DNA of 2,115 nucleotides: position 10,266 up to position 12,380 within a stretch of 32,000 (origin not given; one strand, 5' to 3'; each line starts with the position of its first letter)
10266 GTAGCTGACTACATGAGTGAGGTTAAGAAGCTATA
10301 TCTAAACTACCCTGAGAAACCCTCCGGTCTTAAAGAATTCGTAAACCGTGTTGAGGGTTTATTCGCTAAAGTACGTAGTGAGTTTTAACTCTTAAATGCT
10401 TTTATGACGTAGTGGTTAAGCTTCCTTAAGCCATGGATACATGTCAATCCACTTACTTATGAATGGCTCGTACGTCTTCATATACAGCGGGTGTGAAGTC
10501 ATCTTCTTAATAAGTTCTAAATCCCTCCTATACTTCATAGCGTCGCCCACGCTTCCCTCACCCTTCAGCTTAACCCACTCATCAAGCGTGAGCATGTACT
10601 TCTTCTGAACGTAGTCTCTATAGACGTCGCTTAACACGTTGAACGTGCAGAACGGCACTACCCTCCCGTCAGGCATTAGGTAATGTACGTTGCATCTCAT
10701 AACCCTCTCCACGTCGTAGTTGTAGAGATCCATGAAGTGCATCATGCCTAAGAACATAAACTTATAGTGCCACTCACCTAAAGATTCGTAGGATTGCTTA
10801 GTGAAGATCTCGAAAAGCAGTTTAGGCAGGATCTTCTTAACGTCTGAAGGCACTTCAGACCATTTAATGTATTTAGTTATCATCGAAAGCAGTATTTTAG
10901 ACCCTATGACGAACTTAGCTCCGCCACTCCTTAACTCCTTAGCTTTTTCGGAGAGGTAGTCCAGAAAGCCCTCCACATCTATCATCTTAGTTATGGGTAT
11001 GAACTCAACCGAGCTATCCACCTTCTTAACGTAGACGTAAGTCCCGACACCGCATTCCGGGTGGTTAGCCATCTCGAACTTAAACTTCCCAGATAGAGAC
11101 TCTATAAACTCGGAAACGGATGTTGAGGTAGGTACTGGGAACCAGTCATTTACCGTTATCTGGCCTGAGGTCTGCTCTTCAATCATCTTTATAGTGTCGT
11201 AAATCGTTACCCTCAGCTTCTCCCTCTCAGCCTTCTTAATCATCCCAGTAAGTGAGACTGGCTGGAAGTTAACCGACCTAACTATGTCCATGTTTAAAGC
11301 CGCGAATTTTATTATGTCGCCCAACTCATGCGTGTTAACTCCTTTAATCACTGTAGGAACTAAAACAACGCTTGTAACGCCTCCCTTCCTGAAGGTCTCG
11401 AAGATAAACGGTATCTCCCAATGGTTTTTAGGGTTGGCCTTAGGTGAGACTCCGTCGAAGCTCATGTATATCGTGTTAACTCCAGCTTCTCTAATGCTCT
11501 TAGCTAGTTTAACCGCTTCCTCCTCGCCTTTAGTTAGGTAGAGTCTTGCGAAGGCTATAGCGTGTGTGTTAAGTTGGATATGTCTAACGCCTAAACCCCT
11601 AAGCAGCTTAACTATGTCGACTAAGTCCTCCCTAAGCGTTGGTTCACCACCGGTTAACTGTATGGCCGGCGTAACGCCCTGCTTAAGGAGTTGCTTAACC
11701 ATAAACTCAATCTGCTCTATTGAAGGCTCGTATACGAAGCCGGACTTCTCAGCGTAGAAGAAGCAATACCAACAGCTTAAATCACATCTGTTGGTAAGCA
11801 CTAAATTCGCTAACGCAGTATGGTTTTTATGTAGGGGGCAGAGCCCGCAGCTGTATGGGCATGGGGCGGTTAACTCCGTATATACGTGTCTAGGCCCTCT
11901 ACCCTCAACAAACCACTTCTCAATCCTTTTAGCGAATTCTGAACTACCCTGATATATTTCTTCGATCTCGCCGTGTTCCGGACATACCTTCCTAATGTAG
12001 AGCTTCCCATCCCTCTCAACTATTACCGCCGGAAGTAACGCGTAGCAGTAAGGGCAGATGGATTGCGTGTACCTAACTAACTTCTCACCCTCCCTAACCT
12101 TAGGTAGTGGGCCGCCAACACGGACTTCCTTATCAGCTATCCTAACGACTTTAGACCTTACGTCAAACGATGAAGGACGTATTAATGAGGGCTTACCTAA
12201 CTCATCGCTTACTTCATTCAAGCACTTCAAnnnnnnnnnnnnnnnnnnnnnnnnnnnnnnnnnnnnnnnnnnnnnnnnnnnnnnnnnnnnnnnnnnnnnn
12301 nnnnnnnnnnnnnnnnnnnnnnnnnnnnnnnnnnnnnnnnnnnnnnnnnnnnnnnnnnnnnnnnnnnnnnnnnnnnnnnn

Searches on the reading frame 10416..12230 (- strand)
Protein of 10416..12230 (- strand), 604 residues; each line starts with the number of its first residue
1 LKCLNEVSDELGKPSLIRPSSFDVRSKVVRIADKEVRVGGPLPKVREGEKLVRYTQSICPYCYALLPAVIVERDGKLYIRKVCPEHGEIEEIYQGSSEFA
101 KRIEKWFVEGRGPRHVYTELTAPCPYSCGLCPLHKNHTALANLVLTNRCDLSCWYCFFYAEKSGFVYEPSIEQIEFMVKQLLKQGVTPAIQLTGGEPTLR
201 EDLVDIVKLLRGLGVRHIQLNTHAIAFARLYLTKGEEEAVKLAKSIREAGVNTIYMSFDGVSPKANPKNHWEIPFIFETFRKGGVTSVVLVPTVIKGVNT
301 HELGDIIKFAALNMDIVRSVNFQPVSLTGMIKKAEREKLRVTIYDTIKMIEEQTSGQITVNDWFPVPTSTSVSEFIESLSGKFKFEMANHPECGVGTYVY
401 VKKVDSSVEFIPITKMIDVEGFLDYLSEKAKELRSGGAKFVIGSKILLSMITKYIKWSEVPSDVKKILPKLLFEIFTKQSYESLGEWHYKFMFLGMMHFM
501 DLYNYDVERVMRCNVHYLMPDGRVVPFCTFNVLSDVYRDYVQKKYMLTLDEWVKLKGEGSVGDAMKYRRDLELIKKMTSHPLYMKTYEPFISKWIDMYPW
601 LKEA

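Call 65: search_protein_families(library=pfam, max_evalue=5, proteins=[window:10416-12230:-])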
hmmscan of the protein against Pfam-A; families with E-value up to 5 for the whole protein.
window:10416-12230:- (604 aa): 3 families
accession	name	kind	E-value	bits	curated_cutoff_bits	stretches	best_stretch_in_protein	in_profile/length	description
PF04055.27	Radical_SAM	-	5.9e-23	82.3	29.5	1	144-310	2-166/166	Radical SAM superfamily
PF23545.1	Zn_ribbon_HMPTM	-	1.2e-17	63.7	27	1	52-93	2-43/45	HMPTM N-terminal zinc ribbon domain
PF13353.11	Fer4_12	-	0.0056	17.4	22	1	144-211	10-78/137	4Fe-4S single cluster domain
